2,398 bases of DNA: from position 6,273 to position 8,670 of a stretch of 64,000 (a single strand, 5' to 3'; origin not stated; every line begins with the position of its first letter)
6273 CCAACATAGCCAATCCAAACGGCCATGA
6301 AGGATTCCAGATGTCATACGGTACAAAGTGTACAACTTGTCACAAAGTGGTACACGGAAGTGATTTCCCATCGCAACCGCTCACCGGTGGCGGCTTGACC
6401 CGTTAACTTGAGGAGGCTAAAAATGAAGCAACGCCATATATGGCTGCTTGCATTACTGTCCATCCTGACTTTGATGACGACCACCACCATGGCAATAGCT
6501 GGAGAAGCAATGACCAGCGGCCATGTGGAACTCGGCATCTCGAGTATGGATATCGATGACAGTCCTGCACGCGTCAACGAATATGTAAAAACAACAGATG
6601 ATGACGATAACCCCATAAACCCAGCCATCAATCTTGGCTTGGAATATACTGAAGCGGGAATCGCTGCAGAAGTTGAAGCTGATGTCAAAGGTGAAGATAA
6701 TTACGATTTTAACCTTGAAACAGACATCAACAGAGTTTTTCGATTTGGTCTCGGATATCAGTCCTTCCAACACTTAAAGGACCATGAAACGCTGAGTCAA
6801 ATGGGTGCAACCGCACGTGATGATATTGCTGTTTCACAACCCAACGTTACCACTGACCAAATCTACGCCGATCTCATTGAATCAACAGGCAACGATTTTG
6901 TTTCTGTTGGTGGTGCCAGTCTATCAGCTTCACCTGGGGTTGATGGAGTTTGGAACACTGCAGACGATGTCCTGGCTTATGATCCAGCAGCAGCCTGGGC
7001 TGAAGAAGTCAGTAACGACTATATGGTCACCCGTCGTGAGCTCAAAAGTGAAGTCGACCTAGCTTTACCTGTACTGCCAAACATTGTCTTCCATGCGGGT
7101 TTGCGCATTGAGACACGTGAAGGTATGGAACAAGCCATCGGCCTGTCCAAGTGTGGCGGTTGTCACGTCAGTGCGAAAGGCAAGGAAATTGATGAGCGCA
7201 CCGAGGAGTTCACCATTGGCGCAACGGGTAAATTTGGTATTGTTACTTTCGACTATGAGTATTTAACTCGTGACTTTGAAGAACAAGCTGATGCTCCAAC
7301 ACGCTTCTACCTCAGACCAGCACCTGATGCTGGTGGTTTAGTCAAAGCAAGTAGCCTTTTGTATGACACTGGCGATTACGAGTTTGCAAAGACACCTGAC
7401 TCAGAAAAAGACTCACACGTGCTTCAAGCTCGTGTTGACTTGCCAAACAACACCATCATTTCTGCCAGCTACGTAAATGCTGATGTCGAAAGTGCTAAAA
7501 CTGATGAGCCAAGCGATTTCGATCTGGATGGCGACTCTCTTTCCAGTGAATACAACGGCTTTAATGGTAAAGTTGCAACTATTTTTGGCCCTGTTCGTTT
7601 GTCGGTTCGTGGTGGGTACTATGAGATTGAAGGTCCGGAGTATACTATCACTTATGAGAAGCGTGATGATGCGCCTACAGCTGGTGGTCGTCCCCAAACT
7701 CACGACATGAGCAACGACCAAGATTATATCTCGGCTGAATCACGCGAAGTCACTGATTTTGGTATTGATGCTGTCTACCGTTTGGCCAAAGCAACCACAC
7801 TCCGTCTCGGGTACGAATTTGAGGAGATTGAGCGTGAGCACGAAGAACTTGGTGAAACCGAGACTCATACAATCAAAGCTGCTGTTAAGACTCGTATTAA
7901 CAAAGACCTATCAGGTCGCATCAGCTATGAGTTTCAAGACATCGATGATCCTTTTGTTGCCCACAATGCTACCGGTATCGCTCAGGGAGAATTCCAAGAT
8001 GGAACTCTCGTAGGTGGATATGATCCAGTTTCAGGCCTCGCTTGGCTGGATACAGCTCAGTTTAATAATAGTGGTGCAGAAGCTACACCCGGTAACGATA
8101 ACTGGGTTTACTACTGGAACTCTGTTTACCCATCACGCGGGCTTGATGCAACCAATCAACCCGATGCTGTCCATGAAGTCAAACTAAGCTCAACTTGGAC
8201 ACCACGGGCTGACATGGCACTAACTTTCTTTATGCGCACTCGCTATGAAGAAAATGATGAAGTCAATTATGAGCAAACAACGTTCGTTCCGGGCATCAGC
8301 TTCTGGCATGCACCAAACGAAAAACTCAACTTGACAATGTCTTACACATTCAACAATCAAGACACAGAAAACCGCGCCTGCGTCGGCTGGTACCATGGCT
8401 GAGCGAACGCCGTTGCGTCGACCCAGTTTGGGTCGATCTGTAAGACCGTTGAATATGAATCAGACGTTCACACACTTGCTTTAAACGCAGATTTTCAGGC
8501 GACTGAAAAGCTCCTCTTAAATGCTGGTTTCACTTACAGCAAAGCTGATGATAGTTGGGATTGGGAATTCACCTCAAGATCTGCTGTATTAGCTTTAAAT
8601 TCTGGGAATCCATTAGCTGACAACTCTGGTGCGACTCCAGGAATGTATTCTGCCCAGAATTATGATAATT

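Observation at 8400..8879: In-frame UGA plus SECIS-like hairpin in an MtrB/PioB-type outer-membrane barrel: candidate selenoprotein or programmed readthrough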

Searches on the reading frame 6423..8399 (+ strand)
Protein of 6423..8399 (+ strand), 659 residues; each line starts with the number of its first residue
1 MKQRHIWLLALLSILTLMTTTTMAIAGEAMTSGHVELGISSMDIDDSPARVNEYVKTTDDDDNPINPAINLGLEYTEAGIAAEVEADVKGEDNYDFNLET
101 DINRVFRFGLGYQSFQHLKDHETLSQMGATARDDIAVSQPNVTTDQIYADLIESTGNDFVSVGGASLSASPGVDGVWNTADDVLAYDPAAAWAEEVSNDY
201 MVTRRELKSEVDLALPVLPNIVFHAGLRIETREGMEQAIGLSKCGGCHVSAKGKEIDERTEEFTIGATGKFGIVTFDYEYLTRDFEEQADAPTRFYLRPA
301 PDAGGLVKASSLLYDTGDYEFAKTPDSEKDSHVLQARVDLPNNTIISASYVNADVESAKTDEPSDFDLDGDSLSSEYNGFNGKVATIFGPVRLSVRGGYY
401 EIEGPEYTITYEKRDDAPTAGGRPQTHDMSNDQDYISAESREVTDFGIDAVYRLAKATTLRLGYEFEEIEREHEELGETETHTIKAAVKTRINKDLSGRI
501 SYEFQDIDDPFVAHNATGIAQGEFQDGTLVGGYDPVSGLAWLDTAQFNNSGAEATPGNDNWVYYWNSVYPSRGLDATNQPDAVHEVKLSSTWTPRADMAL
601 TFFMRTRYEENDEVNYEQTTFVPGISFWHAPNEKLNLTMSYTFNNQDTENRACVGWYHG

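Call 8: search_protein_families(library=pfam, proteins=[window:6423-8399:+], max_evalue=0.01)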
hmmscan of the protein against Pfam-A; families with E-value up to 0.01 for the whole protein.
window:6423-8399:+ (659 aa): 2 families
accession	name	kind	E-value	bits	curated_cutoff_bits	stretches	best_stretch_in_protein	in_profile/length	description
PF11854.14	MtrB_PioB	-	2.3e-19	69.9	23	1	56-505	11-398/635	Putative outer membrane beta-barrel porin, MtrB/PioB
PF13609.12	Porin_4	-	0.0058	16.9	27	1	264-466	145-304/310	Gram-negative porin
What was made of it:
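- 6423..8879 (+): Full-length porin gene: 818 codons including Sec660, plus the TAA stop. Signal peptide ...MAIA|GE. Pfam MtrB_PioB, E 2.3e-19 (call 8).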

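Call 28: find_related_loci(query=A1, collection=genome_contigs, flank=3000)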
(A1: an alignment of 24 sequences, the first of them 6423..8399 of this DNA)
Query A1 (659 aa) in genome_contigs; peptide patterns used: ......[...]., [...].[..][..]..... (x = any residue, [..] = any of these).
102 stretches matched a pattern; 51 encode a relative of the query (tblastn E <= 1e-3); 51 distinct loci.
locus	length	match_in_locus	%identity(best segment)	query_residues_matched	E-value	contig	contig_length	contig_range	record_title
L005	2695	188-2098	68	1-659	0e+0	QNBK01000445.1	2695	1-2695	MAG: Spirochaetes bacterium isolate B116_G9 B116_Guay9_scaffold_99019, whole genome shotgun sequence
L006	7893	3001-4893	65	20-659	0e+0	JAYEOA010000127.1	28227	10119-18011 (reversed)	MAG: Thermodesulfobacteriota bacterium isolate MAG041 MAG041_127, whole genome shotgun sequence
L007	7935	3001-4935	62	1-659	0e+0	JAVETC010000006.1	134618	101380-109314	MAG: Desulfuromonas sp. isolate BF1_81 scaffold_177_c1_biofilm_2017, whole genome shotgun sequence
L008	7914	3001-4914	59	21-659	0e+0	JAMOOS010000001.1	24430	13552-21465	MAG: Desulfuromonadaceae bacterium isolate 4559-240_maxbin2_scaf2bin.118 4559-240_scaffold_1005_c1, whole genome shotgun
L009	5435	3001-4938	58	21-659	0e+0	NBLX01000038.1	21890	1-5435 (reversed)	MAG: Desulfobacteraceae bacterium 4572_35.1 ex4572_35.1_scaffold_2916, whole genome shotgun sequence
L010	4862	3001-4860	58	1-653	0e+0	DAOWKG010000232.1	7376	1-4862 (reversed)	MAG TPA_asm: Desulfuromonadaceae bacterium isolate CSMAG_2089 CSMAG_2089_k141_2334328_length_7376_cov_23.0000, whole gen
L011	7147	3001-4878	55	1-659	0e+0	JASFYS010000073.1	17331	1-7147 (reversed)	MAG: Desulfuromusa sp. isolate MAY_MAG_00005 ALL_000000002966, whole genome shotgun sequence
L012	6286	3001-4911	53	1-659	0e+0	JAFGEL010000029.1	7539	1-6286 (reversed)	MAG: Desulfuromonadales bacterium isolate Zod_Metabat.1226 k87_3214385, whole genome shotgun sequence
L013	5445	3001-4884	54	30-659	0e+0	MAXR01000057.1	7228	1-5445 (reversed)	MAG: Desulfuromonadales bacterium C00003068 5datasets_contig_365628, whole genome shotgun sequence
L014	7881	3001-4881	52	1-659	0e+0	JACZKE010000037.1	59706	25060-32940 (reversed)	MAG: Desulfuromonadales bacterium isolate MAG37 geobacteraceae_1_contig_551224, whole genome shotgun sequence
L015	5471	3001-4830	54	1-659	0e+0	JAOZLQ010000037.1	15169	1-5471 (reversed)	MAG: Desulfuromusa sp. isolate GMC10.metabat2.77 NODE_2574_length_15169_cov_11.691015, whole genome shotgun sequence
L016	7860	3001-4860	52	1-659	0e+0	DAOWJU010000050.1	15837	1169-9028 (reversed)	MAG TPA_asm: Desulfuromonadales bacterium isolate CSMAG_2077 CSMAG_2077_k141_1579218_length_15837_cov_22.0000, whole gen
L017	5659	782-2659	52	1-659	0e+0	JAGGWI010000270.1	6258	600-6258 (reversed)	MAG: Desulfuromusa sp. isolate AUK122 PB_MBMC_076_c_000000000922, whole genome shotgun sequence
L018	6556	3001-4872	52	1-659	0e+0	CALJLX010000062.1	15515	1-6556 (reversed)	MAG TPA_asm: uncultured Desulfuromonas sp. isolate SRR6007446_bin.72_CONCOCT_v1.1_MAG genome assembly, contig: ERZ724100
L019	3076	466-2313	54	1-659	0e+0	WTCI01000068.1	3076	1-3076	MAG: Desulfuromonadaceae bacterium isolate GLR9 c_000000557727, whole genome shotgun sequence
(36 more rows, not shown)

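Call 66: search_solved_structures(query=A1, max_evalue=1)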
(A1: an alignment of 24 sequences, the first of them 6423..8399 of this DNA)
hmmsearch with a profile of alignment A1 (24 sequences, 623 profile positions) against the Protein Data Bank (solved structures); distinct sequences matched with E-value up to 1: 0.
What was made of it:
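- Closest known: MtrB of the Shewanella MtrCAB complex. Different: No PDB chain was hit by sequence (call 66).
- Tried and rejected: A profile of the N-terminal part gave no hit (call 66).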

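Call 85: list_cluster_members(proteins=[window:6423-8399:+, P0251, P0001])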
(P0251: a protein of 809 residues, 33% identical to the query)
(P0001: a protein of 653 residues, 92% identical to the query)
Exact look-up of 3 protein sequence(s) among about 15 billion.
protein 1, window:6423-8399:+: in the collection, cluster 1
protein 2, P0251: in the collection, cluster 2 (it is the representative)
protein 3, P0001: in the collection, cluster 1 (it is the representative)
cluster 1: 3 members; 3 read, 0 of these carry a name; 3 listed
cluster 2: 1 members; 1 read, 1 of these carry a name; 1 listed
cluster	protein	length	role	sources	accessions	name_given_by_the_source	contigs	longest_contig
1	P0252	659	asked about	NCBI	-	-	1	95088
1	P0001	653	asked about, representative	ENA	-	-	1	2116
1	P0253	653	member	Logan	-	-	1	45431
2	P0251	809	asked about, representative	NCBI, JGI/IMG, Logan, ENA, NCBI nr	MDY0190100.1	MAG: GSU2204 family CXXCH-containing (seleno)protein [Desulfuromonas sp.] | GSU2204 family CXXCH-containing (seleno)protein [Desulfuromonas sp.]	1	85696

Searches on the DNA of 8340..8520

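Call 70: search_rna_families(source=window, start=8340, end=8520, threshold=evalue, max_evalue=10)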
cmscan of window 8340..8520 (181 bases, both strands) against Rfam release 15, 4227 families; matches with E-value up to 10: 4.
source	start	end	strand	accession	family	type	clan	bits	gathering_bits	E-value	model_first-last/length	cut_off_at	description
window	8360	8405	-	RF02051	STnc450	Gene; sRNA;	-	15.3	37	0.54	1-57/57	no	Enterobacterial sRNA STnc450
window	8398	8435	-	RF01057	SAH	Cis-reg; riboswitch;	-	13.7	37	2.1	1-78/78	no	SAH (S-adenosyl-L-homocysteine) riboswitch aptamer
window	8415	8444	-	RF01337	CRISPR-DR24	Gene; CRISPR;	-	12.7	35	5.9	1-30/30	no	CRISPR RNA direct repeat element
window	8417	8437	+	RF01753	psbNH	Cis-reg;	-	11.2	45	2.4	30-54/60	no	psbNH RNA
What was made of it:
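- Tried and rejected: Region 8340-8520 at E up to 10 gave only chance hits (call 70).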
